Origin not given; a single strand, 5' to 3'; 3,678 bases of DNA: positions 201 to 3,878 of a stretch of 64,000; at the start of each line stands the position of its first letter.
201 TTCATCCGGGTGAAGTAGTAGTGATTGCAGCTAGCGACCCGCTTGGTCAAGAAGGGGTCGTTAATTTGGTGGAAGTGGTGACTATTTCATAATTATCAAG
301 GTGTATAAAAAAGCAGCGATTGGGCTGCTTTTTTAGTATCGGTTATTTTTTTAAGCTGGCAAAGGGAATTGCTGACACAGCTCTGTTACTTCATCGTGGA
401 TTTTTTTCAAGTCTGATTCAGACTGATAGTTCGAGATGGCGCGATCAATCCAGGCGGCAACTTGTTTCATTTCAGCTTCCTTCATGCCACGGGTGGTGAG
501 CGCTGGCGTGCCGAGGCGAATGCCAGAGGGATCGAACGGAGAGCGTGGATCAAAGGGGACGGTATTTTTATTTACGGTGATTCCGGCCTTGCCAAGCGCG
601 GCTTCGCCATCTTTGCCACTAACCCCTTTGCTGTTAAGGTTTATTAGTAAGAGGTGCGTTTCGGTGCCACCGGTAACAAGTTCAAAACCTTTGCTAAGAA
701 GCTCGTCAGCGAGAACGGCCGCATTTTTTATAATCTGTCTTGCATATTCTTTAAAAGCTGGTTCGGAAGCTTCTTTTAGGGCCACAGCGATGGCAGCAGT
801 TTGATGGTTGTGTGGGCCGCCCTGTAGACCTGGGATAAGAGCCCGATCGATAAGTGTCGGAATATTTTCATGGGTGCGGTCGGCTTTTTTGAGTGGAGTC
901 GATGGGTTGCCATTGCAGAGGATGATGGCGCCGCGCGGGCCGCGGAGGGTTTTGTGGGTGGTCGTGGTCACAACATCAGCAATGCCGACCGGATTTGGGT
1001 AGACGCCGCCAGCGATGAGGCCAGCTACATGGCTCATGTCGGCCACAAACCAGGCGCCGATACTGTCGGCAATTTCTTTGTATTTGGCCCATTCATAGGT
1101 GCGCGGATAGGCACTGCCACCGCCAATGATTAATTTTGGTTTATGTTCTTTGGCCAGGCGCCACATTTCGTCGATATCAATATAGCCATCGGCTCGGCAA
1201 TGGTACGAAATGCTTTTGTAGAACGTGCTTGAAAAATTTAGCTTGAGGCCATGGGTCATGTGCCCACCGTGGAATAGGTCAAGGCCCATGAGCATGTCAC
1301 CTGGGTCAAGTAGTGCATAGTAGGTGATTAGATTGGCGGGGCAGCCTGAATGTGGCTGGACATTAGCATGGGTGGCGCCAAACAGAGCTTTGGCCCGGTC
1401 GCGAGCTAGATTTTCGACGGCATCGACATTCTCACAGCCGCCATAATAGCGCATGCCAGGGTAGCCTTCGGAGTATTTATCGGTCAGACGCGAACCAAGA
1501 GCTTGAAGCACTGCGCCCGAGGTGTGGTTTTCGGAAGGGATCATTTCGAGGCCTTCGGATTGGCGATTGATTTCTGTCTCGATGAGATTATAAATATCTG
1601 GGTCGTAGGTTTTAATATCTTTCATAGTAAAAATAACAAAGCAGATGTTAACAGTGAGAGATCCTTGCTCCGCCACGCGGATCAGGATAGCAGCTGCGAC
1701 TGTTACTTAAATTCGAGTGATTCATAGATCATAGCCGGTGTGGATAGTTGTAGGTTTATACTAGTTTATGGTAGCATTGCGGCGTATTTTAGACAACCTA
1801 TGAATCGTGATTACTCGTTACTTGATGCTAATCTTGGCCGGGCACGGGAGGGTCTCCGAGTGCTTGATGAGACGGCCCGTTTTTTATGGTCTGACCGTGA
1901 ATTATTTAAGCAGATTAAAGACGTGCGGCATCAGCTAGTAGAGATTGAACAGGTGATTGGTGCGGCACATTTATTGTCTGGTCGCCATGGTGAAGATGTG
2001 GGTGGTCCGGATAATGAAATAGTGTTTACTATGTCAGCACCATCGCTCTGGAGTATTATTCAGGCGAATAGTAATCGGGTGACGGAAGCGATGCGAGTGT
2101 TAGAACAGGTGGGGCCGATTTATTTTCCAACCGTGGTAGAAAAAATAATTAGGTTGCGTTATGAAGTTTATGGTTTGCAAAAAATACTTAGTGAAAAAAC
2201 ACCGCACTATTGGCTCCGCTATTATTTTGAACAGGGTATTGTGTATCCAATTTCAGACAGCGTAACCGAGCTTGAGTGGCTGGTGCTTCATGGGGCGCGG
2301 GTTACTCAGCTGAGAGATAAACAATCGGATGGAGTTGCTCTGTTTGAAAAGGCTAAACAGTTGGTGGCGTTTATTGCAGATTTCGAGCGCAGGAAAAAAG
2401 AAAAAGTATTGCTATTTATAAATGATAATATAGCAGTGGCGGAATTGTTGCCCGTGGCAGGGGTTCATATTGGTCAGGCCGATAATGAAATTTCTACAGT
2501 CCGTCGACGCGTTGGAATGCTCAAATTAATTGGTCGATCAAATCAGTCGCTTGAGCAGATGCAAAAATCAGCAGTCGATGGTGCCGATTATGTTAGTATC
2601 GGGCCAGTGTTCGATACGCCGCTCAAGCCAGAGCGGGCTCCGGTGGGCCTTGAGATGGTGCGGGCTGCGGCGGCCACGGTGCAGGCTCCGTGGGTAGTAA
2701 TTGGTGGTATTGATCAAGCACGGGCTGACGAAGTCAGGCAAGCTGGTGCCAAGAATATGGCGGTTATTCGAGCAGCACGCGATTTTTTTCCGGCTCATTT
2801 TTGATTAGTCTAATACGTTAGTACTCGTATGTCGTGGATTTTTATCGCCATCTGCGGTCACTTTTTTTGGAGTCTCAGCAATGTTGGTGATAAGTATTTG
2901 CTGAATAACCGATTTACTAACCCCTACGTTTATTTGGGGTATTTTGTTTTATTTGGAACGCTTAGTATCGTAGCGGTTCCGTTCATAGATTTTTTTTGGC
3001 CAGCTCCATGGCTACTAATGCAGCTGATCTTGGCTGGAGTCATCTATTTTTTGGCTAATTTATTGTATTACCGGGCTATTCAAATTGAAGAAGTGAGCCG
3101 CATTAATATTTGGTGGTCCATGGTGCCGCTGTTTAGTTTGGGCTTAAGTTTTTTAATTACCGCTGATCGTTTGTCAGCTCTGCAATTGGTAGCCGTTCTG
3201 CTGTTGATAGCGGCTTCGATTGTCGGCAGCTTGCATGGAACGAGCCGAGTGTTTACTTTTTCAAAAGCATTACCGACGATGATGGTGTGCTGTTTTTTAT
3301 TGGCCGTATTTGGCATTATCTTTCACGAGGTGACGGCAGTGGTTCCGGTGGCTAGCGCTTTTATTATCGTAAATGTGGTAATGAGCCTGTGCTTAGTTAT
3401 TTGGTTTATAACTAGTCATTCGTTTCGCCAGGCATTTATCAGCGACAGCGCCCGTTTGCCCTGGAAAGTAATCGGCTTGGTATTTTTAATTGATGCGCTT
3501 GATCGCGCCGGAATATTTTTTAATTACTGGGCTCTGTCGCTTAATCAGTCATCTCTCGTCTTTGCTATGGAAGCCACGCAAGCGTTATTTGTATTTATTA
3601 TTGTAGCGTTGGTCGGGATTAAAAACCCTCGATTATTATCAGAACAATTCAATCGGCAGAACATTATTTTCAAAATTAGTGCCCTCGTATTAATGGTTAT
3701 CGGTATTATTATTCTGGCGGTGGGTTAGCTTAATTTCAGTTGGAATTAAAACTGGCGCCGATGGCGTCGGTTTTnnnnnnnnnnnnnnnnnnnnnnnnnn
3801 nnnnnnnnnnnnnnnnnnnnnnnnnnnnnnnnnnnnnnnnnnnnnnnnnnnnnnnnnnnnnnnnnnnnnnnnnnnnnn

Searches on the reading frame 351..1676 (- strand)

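Call 34: search_protein_families(library=pfam, proteins=[window:351-1676:-], max_evalue=0.05)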
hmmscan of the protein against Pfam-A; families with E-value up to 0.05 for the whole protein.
window:351-1676:- (441 aa): 2 families
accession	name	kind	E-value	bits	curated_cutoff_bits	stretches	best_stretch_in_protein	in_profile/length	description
PF00464.25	SHMT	-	1.3e-160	534.8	27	1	22-410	2-399/399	Serine hydroxymethyltransferase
PF00155.27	Aminotran_1_2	-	0.0053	16.4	19.7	1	97-350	53-313/361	Aminotransferase class I and II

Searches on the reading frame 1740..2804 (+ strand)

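Call 34: search_protein_families(library=pfam, proteins=[window:1740-2804:+], max_evalue=0.05)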
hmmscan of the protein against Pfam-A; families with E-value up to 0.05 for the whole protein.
window:1740-2804:+ (354 aa): 2 families
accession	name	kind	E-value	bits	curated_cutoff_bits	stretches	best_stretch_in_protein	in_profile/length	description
PF02581.23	TMP-TENI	-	1.8e-44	151.7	27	1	174-345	14-179/180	Thiamine monophosphate synthase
PF17792.6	ThiD2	-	1.5e-25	90.4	23.5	1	27-148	2-123/124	ThiD2 family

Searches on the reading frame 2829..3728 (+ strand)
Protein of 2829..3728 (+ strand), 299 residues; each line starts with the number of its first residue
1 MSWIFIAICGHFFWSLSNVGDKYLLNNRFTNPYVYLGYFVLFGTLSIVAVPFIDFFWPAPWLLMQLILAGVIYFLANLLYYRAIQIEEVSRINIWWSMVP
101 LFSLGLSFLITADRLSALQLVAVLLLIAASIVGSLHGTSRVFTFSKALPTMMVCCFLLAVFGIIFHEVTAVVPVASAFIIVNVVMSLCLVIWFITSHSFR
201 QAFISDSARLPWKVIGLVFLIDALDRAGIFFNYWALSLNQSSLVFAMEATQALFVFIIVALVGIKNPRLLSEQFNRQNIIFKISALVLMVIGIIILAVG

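Call 34: search_protein_families(library=pfam, proteins=[window:2829-3728:+], max_evalue=0.05)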
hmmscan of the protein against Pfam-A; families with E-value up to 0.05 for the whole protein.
window:2829-3728:+ (299 aa): 2 families
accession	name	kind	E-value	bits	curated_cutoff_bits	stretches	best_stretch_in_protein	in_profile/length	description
PF00892.27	EamA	-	9.6e-10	39.3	28.2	1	2-132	2-132/135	EamA-like transporter family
PF10306.14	FLILHELTA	-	0.05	14.4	25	1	149-183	21-49/80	Hypothetical protein FLILHELTA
